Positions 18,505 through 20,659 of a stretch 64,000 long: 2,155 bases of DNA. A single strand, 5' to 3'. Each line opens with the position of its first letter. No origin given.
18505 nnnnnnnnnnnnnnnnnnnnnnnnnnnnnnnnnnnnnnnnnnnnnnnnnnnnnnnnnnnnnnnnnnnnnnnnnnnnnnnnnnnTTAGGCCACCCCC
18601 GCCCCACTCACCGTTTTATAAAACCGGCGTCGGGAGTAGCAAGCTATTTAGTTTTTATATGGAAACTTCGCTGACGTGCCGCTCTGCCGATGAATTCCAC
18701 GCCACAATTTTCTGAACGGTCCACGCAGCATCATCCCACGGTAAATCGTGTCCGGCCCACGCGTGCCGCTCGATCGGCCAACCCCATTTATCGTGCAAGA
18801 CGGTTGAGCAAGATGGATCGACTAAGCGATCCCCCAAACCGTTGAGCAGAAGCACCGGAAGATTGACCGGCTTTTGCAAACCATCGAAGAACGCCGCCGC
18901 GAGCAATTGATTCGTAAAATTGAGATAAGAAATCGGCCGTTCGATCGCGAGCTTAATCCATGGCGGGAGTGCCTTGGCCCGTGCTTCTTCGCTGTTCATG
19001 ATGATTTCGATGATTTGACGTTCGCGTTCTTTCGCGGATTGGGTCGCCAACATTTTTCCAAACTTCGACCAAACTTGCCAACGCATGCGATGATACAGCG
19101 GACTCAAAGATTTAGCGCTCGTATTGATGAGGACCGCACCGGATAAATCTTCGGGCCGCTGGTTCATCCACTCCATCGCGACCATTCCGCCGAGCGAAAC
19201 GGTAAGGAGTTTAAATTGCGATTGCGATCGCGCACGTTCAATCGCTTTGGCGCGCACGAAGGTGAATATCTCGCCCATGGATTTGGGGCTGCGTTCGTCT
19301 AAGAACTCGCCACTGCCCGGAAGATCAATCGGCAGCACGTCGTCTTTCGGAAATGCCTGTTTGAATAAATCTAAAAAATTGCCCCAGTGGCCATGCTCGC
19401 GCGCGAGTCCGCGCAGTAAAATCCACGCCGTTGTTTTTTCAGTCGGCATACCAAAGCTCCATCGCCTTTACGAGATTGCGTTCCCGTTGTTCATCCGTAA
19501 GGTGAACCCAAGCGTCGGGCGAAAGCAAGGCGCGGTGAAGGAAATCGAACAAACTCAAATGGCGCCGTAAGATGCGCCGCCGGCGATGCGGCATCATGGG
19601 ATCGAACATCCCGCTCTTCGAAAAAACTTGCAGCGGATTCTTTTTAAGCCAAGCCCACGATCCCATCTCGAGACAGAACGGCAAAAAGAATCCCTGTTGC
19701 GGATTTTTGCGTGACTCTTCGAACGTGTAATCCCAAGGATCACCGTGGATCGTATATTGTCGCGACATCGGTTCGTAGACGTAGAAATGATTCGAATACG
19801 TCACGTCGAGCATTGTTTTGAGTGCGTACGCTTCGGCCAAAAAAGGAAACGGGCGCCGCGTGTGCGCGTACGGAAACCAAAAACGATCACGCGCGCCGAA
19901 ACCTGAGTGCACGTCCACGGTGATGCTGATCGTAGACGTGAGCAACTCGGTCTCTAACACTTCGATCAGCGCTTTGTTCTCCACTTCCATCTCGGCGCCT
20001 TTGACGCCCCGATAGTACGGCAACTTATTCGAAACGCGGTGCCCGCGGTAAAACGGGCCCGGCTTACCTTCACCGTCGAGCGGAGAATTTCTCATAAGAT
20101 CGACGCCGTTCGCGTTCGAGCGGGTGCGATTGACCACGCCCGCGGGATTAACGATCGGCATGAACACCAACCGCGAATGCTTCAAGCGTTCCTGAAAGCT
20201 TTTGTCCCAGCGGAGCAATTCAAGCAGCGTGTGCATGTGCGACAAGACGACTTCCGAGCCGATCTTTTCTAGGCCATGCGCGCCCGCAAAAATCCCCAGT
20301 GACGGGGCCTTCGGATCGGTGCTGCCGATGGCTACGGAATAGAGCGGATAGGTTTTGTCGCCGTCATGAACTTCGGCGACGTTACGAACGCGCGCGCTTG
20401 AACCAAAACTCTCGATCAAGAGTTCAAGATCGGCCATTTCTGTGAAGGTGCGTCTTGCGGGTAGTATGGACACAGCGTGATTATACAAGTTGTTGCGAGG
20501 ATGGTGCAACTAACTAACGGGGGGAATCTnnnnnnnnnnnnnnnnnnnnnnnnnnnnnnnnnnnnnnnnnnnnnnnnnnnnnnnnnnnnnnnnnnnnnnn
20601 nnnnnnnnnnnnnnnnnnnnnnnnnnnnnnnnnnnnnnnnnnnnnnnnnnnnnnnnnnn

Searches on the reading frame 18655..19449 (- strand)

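Call 18: search_protein_families(library=pfam, proteins=[window:18655-19449:-], max_evalue=0.001)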
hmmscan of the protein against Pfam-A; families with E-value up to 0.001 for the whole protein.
window:18655-19449:- (264 aa): 2 families
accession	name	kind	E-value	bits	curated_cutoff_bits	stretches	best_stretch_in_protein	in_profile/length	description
PF12146.15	Hydrolase_4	-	6.3e-08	32.7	27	1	69-221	68-216/239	Serine aminopeptidase, S33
PF00561.26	Abhydrolase_1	-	2.4e-05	24.6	25.8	1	35-218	27-221/245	alpha/beta hydrolase fold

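Call 76: search_protein_families(library=ncbifam, proteins=[window:18655-19449:-], max_evalue=0.001)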
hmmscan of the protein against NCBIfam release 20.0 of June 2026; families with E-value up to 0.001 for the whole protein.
window:18655-19449:- (264 aa): 7 families
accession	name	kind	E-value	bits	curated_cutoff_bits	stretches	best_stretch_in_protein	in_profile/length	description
NF051488.1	bifunc_PcaDC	exception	1.6e-10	40.7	390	1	10-219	16-216/375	bifunctional 3-oxoadipate enol-lactonase/4-carboxymuconolactone decarboxylase PcaDC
TIGR01738.1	bioH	equivalog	3e-08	33.6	206.95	1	10-222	8-214/245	pimeloyl-ACP methyl ester esterase BioH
TIGR03695.1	menH_SHCHC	equivalog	3.6e-08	33.2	208.55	1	8-137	4-131/252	2-succinyl-6-hydroxy-2,4-cyclohexadiene-1-carboxylate synthase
NF011457.0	PRK14875.1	equivalog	2.9e-07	29.8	307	1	4-109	130-230/372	acetoin dehydrogenase dihydrolipoyllysine-residue acetyltransferase subunit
TIGR02427.1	protocat_pcaD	equivalog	2.4e-06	27.1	255.85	1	22-210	29-207/251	3-oxoadipate enol-lactonase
NF008340.0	PRK11126.1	equivalog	1.3e-05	24.5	261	1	5-107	13-109/255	2-succinyl-6-hydroxy-2,4-cyclohexadiene-1-carboxylate synthase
NF050089.1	i_nPHAscl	equivalog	1.5e-05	24.2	300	1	10-147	22-153/288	intracellular short-chain-length polyhydroxyalkanoate depolymerase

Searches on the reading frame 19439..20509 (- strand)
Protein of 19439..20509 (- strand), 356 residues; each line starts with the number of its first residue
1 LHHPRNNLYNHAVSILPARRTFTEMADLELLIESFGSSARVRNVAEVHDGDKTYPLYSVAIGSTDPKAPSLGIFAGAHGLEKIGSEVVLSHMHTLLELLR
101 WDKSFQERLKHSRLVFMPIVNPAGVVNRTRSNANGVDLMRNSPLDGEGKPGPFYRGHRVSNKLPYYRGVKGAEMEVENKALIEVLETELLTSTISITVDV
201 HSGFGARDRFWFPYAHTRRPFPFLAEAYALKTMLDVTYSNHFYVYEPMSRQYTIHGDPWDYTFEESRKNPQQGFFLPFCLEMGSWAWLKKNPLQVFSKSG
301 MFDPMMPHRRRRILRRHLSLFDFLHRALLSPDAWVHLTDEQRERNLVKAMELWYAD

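Call 18: search_protein_families(library=pfam, proteins=[window:19439-20509:-], max_evalue=0.001)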
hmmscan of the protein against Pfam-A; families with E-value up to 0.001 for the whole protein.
window:19439-20509:- (356 aa): 2 families
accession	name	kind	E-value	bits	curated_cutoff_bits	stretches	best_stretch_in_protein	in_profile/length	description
PF00246.29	Peptidase_M14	-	1.9e-14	54.4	21.6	1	55-254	29-248/286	Zinc carboxypeptidase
PF10994.13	DUF2817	-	9.2e-06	25.8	23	0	58-141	42-117/341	Protein of unknown function (DUF2817)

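Call 76: search_protein_families(library=ncbifam, proteins=[window:19439-20509:-], max_evalue=0.001)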
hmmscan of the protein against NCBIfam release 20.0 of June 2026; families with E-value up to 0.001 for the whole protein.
window:19439-20509:- (356 aa): 1 family
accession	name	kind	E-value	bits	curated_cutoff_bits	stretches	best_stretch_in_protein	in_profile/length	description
NF007897.0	PRK10602.1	equivalog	9.7e-05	21.5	157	1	73-186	44-146/237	murein tripeptide amidase MpaA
